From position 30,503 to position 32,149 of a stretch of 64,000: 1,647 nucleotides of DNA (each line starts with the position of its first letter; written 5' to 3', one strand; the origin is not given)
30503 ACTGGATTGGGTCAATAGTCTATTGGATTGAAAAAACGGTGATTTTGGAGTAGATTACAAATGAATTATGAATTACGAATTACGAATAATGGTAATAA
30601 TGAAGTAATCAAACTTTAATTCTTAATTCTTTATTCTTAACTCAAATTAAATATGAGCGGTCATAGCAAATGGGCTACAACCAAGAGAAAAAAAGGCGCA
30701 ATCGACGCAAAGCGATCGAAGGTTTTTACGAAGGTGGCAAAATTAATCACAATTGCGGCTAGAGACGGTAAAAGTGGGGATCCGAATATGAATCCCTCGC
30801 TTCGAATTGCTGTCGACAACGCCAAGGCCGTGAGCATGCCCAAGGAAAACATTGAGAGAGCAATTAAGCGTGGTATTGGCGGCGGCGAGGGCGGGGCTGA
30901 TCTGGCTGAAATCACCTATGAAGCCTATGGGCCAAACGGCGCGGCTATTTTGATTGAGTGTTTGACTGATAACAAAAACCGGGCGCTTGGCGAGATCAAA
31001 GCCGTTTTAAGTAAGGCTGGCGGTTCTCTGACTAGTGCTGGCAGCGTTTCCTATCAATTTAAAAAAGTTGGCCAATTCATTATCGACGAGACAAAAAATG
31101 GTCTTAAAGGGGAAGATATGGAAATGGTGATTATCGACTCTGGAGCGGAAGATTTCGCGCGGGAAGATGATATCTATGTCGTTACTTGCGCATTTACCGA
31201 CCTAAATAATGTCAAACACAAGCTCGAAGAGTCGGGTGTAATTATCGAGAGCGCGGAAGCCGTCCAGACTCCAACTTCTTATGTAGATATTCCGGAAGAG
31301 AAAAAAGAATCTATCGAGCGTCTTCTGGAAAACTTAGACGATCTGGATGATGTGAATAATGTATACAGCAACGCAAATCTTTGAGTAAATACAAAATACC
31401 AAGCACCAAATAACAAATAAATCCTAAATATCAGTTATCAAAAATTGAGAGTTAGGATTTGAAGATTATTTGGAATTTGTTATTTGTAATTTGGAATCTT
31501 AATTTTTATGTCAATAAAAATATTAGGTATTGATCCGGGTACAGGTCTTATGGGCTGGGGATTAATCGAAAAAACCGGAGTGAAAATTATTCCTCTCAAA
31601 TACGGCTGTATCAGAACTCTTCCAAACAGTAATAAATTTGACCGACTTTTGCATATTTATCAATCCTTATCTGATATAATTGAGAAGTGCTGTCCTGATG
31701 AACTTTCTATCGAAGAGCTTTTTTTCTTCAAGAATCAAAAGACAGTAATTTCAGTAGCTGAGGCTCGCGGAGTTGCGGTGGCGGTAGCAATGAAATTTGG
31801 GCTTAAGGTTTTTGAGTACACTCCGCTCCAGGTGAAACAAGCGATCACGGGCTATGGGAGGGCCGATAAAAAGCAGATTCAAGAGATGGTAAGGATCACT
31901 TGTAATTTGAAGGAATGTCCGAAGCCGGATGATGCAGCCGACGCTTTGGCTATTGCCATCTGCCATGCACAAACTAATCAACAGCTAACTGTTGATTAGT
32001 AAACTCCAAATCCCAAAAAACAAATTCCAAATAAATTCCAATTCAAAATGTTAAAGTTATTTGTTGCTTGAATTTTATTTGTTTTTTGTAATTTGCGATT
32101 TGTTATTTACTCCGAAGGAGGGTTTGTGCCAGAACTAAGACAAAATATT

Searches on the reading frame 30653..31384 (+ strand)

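Call 3: search_protein_families(library=pfam, proteins=[window:30653-31384:+], max_evalue=0.01)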
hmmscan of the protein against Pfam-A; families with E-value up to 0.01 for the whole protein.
window:30653-31384:+ (243 aa): 2 families
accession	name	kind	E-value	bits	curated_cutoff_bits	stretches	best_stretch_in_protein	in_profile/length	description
PF01709.26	Transcrip_reg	-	3.9e-51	173.4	27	1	85-241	2-160/160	TACO1/YebC second and third domain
PF20772.2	TACO1_YebC_N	-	3.2e-29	101.7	36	1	5-76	1-72/73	TACO1/YebC protein N-terminal domain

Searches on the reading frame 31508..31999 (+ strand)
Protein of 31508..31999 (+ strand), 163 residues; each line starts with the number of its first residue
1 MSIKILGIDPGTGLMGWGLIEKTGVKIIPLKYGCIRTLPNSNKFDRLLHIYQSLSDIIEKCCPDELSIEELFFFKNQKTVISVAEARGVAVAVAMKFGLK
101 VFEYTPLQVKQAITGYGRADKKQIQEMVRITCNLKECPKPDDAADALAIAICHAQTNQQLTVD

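Call 3: search_protein_families(library=pfam, proteins=[window:31508-31999:+], max_evalue=0.01)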
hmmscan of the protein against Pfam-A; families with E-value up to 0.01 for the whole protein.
window:31508-31999:+ (163 aa): 1 family
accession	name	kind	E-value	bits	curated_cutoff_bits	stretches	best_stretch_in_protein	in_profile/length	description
PF02075.23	RuvC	-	6.5e-49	166.1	22.2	1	5-153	1-148/148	Crossover junction endodeoxyribonuclease RuvC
